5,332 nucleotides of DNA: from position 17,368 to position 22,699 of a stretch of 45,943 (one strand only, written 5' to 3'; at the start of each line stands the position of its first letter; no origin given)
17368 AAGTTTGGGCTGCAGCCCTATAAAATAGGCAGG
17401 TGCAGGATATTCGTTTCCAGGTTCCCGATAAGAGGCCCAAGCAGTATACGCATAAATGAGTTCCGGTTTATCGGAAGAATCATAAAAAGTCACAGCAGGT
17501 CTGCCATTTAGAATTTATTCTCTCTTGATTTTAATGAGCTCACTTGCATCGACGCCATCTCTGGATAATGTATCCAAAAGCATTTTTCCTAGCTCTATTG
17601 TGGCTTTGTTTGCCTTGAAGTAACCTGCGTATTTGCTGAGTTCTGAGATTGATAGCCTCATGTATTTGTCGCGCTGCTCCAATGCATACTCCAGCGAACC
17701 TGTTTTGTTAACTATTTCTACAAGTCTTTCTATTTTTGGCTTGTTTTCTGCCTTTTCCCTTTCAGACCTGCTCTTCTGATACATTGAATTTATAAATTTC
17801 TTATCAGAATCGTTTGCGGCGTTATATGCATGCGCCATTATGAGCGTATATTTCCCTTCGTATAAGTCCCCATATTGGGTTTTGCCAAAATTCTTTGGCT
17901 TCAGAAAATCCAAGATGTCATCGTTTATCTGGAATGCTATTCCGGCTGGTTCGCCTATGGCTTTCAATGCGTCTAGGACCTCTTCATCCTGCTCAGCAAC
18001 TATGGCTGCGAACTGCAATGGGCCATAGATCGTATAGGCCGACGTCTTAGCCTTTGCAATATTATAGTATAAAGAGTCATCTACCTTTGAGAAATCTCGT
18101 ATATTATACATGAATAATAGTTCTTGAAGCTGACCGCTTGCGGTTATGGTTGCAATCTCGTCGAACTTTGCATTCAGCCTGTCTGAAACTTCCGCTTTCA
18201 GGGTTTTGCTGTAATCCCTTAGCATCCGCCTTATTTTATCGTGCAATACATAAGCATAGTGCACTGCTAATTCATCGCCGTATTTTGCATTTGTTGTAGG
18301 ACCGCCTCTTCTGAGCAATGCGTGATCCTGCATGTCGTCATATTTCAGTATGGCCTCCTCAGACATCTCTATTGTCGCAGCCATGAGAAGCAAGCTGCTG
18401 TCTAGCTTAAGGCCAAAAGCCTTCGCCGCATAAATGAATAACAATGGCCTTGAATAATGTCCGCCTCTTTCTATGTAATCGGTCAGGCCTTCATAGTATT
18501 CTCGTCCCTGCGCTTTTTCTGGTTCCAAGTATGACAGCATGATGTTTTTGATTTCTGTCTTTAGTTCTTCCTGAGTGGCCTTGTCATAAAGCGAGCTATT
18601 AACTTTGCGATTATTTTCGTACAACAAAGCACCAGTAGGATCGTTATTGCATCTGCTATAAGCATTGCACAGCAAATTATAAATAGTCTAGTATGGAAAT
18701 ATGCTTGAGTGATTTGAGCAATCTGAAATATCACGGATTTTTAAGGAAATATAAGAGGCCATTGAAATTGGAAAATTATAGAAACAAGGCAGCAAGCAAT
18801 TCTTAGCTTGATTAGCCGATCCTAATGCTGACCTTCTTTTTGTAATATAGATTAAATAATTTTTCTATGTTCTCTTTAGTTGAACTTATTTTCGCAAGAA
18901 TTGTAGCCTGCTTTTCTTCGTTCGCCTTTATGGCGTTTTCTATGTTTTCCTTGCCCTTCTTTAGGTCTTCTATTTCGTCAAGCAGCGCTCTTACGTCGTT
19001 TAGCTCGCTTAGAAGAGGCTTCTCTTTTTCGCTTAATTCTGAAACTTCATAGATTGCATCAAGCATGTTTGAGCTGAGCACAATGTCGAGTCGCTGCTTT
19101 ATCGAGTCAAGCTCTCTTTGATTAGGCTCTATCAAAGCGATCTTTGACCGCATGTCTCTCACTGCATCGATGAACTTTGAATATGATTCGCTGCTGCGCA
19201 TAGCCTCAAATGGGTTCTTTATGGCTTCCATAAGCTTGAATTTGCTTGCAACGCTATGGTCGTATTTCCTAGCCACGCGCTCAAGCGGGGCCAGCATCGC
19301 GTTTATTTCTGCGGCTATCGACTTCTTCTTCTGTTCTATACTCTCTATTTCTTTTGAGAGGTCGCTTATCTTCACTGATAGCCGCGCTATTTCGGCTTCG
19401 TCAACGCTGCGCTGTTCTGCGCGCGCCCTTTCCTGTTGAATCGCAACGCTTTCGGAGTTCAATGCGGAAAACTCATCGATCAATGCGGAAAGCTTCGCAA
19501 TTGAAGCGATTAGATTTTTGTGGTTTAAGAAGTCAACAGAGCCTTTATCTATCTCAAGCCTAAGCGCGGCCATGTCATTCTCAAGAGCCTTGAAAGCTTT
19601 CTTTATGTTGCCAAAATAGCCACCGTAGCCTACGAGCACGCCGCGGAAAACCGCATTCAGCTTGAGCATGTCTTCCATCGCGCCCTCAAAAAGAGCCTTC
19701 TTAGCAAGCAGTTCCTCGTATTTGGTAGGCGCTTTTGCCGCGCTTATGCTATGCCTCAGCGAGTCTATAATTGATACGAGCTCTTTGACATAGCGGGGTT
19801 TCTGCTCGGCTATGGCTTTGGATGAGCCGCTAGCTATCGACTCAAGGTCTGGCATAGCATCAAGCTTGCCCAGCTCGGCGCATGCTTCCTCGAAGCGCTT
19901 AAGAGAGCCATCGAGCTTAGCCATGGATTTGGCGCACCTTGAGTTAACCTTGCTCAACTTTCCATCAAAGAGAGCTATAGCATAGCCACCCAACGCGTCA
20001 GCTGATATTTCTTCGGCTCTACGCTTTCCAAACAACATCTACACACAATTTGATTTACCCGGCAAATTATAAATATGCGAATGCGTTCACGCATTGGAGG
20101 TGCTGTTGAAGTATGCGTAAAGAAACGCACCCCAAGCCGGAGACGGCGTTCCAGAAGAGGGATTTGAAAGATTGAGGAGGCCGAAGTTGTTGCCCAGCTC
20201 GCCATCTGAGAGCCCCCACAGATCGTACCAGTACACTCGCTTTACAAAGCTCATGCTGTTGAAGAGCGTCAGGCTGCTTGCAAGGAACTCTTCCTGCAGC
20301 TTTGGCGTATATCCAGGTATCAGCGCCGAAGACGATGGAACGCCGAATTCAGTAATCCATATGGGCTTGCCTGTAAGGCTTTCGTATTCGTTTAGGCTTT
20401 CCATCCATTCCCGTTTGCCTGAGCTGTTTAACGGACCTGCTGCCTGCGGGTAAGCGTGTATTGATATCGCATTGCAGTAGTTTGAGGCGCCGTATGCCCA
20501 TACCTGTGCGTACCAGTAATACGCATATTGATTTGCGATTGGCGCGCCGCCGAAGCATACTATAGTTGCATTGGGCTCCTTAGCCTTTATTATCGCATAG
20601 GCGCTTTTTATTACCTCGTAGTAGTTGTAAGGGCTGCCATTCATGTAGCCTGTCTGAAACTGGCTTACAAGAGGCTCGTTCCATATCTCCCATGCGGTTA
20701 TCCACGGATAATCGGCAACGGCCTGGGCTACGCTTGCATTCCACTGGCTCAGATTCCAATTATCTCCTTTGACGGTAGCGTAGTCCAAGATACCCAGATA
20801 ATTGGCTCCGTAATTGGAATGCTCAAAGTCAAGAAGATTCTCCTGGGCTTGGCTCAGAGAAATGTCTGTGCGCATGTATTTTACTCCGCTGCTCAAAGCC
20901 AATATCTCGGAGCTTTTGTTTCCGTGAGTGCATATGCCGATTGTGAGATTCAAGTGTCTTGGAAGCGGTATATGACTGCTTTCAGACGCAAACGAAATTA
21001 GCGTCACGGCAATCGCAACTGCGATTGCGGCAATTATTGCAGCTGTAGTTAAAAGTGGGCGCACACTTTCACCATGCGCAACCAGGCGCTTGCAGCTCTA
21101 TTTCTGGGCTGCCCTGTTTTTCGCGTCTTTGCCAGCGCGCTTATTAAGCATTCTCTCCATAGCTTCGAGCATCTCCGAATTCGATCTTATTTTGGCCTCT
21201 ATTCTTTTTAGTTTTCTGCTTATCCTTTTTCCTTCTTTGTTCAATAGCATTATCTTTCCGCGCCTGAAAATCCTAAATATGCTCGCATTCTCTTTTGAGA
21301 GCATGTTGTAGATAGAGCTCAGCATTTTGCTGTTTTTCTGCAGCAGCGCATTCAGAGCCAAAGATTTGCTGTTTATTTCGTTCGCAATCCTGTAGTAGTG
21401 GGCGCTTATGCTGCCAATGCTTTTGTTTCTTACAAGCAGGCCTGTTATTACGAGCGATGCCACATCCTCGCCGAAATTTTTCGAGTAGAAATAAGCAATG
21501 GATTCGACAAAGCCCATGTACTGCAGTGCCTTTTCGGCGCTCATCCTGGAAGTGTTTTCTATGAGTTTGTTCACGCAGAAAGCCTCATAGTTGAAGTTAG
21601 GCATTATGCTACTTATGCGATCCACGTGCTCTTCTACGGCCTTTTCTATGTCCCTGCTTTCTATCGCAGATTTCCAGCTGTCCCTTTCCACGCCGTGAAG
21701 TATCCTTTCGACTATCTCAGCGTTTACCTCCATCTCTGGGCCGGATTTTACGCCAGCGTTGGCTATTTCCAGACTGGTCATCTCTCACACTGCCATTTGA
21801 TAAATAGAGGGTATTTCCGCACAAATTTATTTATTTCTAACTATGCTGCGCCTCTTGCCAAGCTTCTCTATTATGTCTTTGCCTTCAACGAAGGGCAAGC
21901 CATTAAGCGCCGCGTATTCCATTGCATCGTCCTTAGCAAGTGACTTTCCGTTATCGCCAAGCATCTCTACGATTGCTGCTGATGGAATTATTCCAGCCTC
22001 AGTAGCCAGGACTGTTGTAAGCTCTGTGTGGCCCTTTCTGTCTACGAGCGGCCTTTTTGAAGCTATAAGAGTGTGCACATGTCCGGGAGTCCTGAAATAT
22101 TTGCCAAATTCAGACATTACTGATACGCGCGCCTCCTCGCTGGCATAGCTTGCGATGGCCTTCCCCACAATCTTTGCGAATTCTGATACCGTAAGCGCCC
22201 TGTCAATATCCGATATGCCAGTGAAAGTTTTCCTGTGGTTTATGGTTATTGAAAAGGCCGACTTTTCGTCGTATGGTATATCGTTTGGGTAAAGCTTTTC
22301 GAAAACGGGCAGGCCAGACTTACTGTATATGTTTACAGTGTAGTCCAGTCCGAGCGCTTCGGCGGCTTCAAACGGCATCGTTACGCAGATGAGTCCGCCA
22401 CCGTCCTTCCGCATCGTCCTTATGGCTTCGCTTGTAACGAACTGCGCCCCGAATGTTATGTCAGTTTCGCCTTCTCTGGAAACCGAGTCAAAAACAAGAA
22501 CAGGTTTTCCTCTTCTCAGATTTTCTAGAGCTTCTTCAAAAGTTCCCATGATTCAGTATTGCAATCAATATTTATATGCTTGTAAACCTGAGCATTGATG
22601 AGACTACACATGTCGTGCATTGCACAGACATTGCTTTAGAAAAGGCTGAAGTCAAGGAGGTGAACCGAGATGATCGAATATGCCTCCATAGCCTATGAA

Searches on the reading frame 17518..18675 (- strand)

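Call 7: search_protein_families(library=pfam, proteins=[window:17518-18675:-], max_evalue=0.001)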
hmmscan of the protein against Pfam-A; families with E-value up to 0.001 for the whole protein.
window:17518-18675:- (386 aa): 1 family
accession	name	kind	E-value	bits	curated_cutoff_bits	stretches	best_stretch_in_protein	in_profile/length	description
PF00348.22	polyprenyl_synt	-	3.5e-46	157.9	27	1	62-310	6-245/251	Polyprenyl synthetase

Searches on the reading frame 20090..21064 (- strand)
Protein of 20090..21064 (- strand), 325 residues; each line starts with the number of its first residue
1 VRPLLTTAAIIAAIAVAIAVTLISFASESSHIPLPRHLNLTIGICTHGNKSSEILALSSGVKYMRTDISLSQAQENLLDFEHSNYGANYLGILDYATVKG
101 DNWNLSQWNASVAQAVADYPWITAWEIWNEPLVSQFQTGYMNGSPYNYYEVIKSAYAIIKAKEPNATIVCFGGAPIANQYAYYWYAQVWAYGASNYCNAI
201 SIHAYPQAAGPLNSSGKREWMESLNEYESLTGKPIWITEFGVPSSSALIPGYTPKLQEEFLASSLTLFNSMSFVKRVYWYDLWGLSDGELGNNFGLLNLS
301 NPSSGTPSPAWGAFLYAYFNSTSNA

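Call 7: search_protein_families(library=pfam, proteins=[window:20090-21064:-], max_evalue=0.001)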
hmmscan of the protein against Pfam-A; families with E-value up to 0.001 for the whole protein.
window:20090-21064:- (325 aa): 1 family
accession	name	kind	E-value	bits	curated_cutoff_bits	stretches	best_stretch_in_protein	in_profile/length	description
PF11790.14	Glyco_hydro_cc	-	4.3e-10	40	21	1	106-281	52-209/237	Glycosyl hydrolase catalytic core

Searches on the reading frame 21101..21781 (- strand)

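Call 7: search_protein_families(library=pfam, proteins=[window:21101-21781:-], max_evalue=0.001)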
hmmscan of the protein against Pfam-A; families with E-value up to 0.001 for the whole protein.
window:21101-21781:- (227 aa): 1 family
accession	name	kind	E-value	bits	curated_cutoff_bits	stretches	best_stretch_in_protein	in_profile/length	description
PF14577.11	SEO_C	-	0.00099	19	26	0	146-216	119-192/232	Sieve element occlusion C-terminus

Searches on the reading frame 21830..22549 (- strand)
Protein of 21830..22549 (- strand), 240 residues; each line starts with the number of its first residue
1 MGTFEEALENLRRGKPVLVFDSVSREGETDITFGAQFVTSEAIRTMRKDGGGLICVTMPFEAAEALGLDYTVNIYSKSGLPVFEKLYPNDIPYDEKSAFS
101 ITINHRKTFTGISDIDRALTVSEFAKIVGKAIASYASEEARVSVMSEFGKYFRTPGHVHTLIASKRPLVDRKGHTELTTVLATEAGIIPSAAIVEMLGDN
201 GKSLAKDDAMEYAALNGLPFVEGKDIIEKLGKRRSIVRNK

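Call 7: search_protein_families(library=pfam, proteins=[window:21830-22549:-], max_evalue=0.001)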
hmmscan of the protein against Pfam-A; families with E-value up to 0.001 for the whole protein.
window:21830-22549:- (240 aa): 1 family
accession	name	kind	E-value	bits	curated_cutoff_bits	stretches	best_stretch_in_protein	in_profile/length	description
PF00926.24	DHBP_synthase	-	5.3e-53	179.8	26.4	1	5-228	1-190/191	3,4-dihydroxy-2-butanone 4-phosphate synthase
